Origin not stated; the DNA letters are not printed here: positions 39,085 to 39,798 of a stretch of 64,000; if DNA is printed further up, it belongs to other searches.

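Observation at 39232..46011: Two different homing endonucleases (GIY-YIG and HNH) carry the same C-terminal P-loop kinase-like domain and flank the capsid/scaffold genes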

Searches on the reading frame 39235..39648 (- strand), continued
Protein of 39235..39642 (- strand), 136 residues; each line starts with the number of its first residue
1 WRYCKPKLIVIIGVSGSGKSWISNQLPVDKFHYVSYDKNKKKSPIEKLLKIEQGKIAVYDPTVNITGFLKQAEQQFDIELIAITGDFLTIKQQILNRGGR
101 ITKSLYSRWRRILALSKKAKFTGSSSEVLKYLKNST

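Call 80: search_protein_families(library=ncbifam, proteins=[P0060, P0003, P0012, P0019], max_evalue=0.01)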
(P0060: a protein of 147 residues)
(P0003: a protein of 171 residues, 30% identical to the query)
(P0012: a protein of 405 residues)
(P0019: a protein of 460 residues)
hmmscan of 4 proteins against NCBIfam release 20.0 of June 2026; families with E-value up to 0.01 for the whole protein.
P0060 (147 aa): 2 families
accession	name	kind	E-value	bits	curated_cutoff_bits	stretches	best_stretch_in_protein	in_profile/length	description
TIGR01360.1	aden_kin_iso1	equivalog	0.0026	17.5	284.1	0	5-30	4-29/188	adenylate kinase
TIGR01359.1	UMP_CMP_kin_fam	subfamily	0.0063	16.4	207.6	0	6-31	1-26/185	UMP-CMP kinase family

P0003 (171 aa): 1 family
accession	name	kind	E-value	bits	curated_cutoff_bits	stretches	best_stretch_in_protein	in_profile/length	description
TIGR01313.1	therm_gnt_kin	subfamily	0.0094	15.7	113.75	0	6-27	1-22/164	gluconokinase, GntK/IdnK-type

P0012 (405 aa): 2 families
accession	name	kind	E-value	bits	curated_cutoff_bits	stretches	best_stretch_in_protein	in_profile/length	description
TIGR01453.1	grpIintron_endo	subfamily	1.1e-23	84.5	56.05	1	3-253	4-204/215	group I intron endonuclease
TIGR01484.1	HAD-SF-IIB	subfamily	0.0052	16.9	41.8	0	39-187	16-157/221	HAD-IIB family hydrolase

P0019 (460 aa): 4 families
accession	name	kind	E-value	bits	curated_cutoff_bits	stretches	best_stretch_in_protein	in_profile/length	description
NF040595.1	HTH_Cbp1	equivalog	4.8e-08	33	140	1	145-193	6-54/135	CRISPR DNA repeat-binding protein Cbp1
NF033546.1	transpos_IS21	equivalog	6.3e-05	22.6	160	0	21-51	7-37/294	IS21 family transposase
NF033545.0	transpos_IS630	equivalog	0.0022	17.5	100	0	86-205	10-133/299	IS630 family transposase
NF033577.2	transpos_IS481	equivalog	0.004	16.7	224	0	20-134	11-125/284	IS481 family transposase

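Call 81: search_protein_families(library=padloc, proteins=[P0060, P0003, P0012, P0019], max_evalue=0.01)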
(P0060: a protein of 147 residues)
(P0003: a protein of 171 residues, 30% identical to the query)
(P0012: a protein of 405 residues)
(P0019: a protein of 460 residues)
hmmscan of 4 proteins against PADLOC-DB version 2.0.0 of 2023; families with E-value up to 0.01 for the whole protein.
P0060 (147 aa): 0 families

P0003 (171 aa): 0 families

P0012 (405 aa): 7 families
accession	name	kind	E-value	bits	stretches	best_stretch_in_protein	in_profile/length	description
PDLC03679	HEase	-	1.5e-08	32.8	1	9-116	8-117/257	homing endonuclease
PDLC03676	HEase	-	1.3e-06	26.4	1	2-112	4-105/205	homing endonuclease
PDLC03973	UzuA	-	9e-05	20.2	1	3-90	186-276/278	-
PDLC03675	HEase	-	0.0007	17.5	1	4-144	13-148/221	homing endonuclease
PDLC03693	HEase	-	0.0014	16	1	3-132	110-233/313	homing endonuclease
PDLC03687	HEase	-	0.0018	16.3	1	170-267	78-173/178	homing endonuclease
PDLC04140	mad8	-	0.0021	15.6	0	273-320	26-66/314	mads_8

P0019 (460 aa): 3 families
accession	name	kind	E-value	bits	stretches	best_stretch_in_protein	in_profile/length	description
PDLC05067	PDC-S69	-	0.00013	19.7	1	222-298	176-248/289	-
PDLC01150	HEAT_CxxC_PDDEXK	-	0.00043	17.7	1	235-290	190-244/288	HEAT_CxxC_PD-DEXK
PDLC05065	PDC-S68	-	0.0096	11.7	0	192-278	1067-1148/1221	-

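Call 86: fold_search(model_id=the predicted structure, library=viral)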
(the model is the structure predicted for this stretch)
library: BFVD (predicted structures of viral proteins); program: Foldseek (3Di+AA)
matches with E <= 10: 1165; with E <= 0.001: 33
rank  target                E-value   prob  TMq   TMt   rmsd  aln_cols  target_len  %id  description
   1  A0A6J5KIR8            7.7e-06  1.00  0.63  0.56   4.3       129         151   21  NK domain containing protein [uncultured Caudovirales phage]
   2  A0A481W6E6            2.2e-05  1.00  0.62  0.31   6.7       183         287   17  Guanylate kinase [Fusobacterium phage Fnu1]
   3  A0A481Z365            6.1e-05  1.00  0.67  0.66   3.6       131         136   24  AAA domain protein [Pithovirus LCPAC102]
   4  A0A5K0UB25            9.0e-05  1.00  0.67  0.44   5.1       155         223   13  Zeta toxin domain-containing protein [Yasminevirus sp. GU-2018]
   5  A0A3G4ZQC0            9.6e-05  1.00  0.59  0.36   9.0       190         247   15  Zeta toxin domain-containing protein [Terrestrivirus sp.]
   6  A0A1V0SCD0            1.1e-04  1.00  0.57  0.25   5.1       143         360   15  Polynucleotide phosphatase/kinase [Catovirus CTV1]
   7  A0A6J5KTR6            2.1e-04  1.00  0.54  0.23   4.8       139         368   15  AAA domain containing protein [uncultured Caudovirales phage]
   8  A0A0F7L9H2            3.1e-04  1.00  0.44  0.27   8.3       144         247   17  Sulfotransferase family protein [uncultured marine virus]
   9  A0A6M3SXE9            3.5e-04  1.00  0.62  0.51   4.8       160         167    9  (no name in the UniProt tables at hand)
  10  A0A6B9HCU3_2          3.5e-04  1.00  0.57  0.13   5.3       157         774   16  RNA-directed RNA polymerase [Plasmopara viticola lesion associated totivirus-like 5]
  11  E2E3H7                3.7e-04  1.00  0.66  0.65   3.5       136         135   17  (no name in the UniProt tables at hand)
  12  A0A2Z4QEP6            3.7e-04  1.00  0.58  0.41   5.4       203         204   13  dTMP kinase [Erwinia phage vB_EamM_Alexandra]
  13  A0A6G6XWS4            4.3e-04  1.00  0.57  0.45   4.8       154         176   16  (no name in the UniProt tables at hand)
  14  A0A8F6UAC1            4.3e-04  1.00  0.59  0.46   6.9       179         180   13  Putative deoxynucleoside kinase (Fragment) [Rhinella marina erythrocytic-like virus]
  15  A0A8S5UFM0            4.3e-04  1.00  0.54  0.29   6.7       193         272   14  Rap2 family GTPase consists of Rap2a, Rap2b, and Rap2c [Myoviridae sp. ctcyQ27]
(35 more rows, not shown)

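Call 89: find_related_loci(query=A8, collection=viral_contigs, flank=5000)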
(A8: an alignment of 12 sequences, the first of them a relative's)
Query A8 (147 aa) in viral_contigs; peptide patterns used: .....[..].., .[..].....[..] (x = any residue, [..] = any of these).
316 stretches matched a pattern; 28 encode a relative of the query (tblastn E <= 1e-3); 28 distinct loci.
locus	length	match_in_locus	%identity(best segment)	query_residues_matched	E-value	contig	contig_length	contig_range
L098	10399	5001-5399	58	6-139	4e-48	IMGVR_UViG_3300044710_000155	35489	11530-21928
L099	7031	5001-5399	58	3-136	4e-47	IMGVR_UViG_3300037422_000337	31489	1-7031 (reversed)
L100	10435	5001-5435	53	6-146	2e-46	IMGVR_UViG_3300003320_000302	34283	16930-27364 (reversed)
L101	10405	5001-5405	55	7-138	3e-42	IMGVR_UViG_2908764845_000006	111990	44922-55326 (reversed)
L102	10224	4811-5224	55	2-136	9e-49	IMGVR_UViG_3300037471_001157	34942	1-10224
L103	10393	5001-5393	56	6-137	2e-44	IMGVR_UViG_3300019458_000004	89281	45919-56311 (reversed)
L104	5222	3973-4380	51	1-135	9e-45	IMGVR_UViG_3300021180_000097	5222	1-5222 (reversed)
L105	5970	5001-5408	51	3-137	2e-44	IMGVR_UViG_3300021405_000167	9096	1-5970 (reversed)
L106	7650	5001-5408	53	3-137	5e-44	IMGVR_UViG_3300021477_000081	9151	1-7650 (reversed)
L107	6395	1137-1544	53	3-137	4e-44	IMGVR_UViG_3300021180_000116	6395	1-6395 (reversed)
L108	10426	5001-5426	49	6-144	3e-41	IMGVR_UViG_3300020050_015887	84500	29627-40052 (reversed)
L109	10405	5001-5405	55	7-138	3e-42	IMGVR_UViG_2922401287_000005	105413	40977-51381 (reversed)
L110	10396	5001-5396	50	3-138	2e-39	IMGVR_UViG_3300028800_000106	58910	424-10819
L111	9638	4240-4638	43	3-136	1e-36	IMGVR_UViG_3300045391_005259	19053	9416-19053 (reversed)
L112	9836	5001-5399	44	3-135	4e-36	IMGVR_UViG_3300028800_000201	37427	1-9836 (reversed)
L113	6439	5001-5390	47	2-135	2e-35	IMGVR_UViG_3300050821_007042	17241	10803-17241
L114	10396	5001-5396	45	5-135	2e-35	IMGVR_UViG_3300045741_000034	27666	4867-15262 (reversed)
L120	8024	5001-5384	33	6-135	2e-20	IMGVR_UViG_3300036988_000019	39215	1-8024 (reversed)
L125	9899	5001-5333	30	6-118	2e-6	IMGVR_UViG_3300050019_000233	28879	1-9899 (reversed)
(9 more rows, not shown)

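Call 100: search_solved_structures(query=A4, max_evalue=1, show_alignments=5)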
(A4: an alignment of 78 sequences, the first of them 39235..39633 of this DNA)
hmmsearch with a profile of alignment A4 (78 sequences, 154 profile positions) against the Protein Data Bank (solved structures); distinct sequences matched with E-value up to 1: 512 (the best 60 are shown).
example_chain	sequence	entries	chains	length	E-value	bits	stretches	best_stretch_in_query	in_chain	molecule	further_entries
9drz_A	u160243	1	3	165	6.5e-10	42.3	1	5-106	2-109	p-loop containing nucleoside triphosphatehydrolase protein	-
9fqr_Xf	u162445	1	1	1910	8.3e-10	42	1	7-40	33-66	Cilia- and flagella-associated protein 276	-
9d2f_A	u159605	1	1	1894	2.1e-09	40.6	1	7-47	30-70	Adenylate kinase 9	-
1knq_A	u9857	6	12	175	8.1e-09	38.7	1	2-118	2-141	Gluconate kinase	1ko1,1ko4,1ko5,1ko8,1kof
9d8a_A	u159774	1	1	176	9.6e-08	35.3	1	5-105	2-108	Rhizopus azygosporus Kinase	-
5jcs_s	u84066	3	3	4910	2e-07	34.2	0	8-40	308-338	Midasin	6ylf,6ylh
3t61_A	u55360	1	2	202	1.9e-06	31.1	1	11-114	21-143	Gluconokinase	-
4eun_A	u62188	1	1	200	2.1e-06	30.9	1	8-113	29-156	thermoresistant glucokinase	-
6i27_A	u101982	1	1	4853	5e-06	29.7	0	8-40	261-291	Midasin,Midasin,Midasin,Midasin,Midasin,Midasin,Midasin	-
6i26_A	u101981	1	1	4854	5e-06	29.7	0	8-40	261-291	Midasin,Midasin,Midasin,Midasin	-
6hyp_A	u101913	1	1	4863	5e-06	29.7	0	8-40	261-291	Midasin,Midasin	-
4gp7_A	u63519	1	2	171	1.2e-05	28.4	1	10-121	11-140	Metallophosphoesterase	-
4jst_A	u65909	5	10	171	1.5e-05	28.1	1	10-121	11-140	Metallophosphoesterase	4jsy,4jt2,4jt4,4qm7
4gp6_A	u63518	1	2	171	2.4e-05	27.5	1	10-121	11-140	Metallophosphoesterase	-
7x7s_A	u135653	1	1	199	2.7e-05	27.3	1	1-120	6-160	Adenylate kinase isoenzyme 1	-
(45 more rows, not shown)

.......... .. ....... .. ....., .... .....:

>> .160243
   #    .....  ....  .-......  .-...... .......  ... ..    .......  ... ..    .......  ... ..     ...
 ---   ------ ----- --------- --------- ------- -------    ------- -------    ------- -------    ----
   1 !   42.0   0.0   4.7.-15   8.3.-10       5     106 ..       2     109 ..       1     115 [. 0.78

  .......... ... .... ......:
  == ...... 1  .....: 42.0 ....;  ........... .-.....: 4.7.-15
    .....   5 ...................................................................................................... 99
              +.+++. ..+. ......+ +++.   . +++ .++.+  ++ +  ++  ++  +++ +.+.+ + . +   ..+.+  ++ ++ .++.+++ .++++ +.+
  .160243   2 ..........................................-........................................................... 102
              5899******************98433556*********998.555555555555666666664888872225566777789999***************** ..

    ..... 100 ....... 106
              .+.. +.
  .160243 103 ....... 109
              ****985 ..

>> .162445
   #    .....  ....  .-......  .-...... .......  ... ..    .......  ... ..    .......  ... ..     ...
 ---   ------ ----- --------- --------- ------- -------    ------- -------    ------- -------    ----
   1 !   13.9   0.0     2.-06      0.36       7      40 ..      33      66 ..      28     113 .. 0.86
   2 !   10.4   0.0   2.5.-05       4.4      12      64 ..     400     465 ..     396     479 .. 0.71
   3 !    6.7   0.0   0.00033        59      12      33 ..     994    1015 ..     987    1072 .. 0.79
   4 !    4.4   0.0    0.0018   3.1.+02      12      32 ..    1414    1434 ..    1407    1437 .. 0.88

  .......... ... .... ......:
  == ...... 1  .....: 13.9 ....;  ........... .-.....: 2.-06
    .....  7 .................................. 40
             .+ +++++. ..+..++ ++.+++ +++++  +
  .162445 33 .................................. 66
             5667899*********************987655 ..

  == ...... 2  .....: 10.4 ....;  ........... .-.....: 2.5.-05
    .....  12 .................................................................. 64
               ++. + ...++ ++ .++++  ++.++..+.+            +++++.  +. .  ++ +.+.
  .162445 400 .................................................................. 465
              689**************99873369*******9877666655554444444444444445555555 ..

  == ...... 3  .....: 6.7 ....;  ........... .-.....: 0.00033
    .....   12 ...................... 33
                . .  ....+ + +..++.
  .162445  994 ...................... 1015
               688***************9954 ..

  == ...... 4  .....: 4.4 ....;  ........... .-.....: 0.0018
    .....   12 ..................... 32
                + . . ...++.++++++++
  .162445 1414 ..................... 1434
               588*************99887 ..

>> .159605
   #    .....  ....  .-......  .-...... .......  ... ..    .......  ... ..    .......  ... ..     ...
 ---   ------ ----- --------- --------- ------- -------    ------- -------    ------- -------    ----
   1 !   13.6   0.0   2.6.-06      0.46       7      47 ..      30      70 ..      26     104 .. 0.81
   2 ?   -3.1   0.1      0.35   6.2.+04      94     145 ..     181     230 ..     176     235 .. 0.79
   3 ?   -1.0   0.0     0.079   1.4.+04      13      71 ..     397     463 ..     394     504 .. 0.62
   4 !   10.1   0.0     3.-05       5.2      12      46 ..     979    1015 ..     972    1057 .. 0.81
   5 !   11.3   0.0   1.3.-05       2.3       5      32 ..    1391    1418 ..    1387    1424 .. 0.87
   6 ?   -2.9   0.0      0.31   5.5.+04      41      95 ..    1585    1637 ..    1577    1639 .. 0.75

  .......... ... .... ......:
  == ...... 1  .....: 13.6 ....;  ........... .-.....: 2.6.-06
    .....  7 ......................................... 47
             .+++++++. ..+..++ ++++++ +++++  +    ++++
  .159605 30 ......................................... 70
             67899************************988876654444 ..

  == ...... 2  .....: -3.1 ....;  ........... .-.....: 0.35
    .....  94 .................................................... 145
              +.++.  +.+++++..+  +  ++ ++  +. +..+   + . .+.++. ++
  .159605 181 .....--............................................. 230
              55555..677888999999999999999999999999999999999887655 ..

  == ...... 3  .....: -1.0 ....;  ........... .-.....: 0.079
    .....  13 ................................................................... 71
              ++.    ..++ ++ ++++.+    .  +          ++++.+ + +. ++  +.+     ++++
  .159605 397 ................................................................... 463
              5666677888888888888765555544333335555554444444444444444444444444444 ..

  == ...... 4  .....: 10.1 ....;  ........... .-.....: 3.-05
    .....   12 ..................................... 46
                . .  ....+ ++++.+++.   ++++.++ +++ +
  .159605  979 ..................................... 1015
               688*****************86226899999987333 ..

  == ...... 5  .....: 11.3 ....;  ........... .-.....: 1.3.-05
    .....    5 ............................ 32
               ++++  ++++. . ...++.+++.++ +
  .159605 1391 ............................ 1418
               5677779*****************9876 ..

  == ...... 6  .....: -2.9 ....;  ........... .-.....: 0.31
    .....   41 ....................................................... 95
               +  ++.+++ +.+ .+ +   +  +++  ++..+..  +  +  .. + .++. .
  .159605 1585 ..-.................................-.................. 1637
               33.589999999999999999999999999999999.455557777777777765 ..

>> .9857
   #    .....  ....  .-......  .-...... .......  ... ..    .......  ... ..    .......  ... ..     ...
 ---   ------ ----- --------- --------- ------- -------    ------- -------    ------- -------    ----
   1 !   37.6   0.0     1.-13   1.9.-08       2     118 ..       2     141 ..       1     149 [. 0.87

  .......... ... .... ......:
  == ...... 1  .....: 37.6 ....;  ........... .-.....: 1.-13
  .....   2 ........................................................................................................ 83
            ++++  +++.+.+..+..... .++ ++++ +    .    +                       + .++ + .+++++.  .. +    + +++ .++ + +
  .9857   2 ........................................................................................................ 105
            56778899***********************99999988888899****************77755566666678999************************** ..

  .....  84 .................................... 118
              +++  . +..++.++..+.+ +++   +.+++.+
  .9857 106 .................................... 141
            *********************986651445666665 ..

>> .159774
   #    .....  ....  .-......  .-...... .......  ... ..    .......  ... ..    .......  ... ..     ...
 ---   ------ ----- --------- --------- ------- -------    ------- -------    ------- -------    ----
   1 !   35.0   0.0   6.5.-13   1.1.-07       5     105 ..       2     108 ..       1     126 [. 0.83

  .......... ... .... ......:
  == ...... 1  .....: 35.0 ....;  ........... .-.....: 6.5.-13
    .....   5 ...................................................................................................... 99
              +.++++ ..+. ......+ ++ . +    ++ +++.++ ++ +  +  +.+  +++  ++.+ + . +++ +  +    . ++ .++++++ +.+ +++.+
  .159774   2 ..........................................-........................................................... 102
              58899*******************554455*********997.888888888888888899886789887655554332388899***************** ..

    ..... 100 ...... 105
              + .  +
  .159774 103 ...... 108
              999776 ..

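Call 103: search_protein_families(library=pfam, proteins=[L105:4168-5004:+, L104:3288-3971:+, L099:3758-4873:+, L125:3923-4972:+, L112:3916-5001:+, L114:3556-4806:+, L120:4075-5010:+, L100:3143-4672:+, L110:4404-4994:+, L113:4504-4968:+], max_evalue=0.01)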
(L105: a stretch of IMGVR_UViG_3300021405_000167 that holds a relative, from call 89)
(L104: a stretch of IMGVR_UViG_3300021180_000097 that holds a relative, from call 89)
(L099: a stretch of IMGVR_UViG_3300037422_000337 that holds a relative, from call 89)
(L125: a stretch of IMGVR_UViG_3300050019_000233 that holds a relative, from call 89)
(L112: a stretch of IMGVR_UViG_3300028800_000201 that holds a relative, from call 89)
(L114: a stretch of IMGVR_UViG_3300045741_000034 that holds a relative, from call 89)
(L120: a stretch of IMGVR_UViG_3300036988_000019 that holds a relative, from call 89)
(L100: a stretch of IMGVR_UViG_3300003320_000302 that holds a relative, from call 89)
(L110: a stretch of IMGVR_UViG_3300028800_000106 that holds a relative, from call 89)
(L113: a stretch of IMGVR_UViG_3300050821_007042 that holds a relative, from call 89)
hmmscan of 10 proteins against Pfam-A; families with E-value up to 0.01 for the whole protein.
L105:4168-5004:+ (278 aa): 2 families
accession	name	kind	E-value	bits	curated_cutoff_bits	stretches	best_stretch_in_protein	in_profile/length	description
PF01541.30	GIY-YIG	-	1.5e-06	28.8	22.6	1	2-92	3-78/78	GIY-YIG catalytic domain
PF07460.16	NUMOD3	-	0.00033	21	20.4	0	203-225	1-23/37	NUMOD3 motif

L104:3288-3971:+ (227 aa): 3 families
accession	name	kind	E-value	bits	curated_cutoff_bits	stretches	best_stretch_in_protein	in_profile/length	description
PF01541.30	GIY-YIG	-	6.8e-08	33.1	22.6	1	2-84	3-77/78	GIY-YIG catalytic domain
PF07460.16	NUMOD3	-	0.0023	18.2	20.4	0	114-136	16-37/37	NUMOD3 motif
PF19835.5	SegE_GIY-YIG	-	0.0078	16.9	25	0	3-45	20-59/123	Putative endonuclease segE, GIY-YIG domain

L099:3758-4873:+ (371 aa): 3 families
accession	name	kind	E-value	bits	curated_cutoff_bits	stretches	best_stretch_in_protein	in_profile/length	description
PF13203.12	DUF2201_N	-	1.7e-15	57.8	23.2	1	5-237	10-255/271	Putative metallopeptidase domain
PF09967.15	DUF2201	-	7.4e-15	55.6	26.4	1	253-361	2-113/123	VWA-like domain (DUF2201)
PF13519.12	VWA_2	-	0.0041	18.2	27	0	254-338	3-106/107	von Willebrand factor type A domain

L125:3923-4972:+ (349 aa): 0 families

L112:3916-5001:+ (361 aa): 0 families

L114:3556-4806:+ (416 aa): 0 families

L120:4075-5010:+ (311 aa): 0 families

L100:3143-4672:+ (509 aa): 3 families
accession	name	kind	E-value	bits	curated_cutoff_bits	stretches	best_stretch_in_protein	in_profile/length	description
PF13481.12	AAA_25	-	2.7e-22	79.8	27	1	143-312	15-190/195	AAA domain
PF03193.22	RsgA_GTPase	-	0.0029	17.9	30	1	139-182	84-127/174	RsgA GTPase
PF00005.33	ABC_tran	-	0.0034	18.4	25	1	160-207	10-65/137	ABC transporter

L110:4404-4994:+ (196 aa): 0 families

L113:4504-4968:+ (154 aa): 0 families
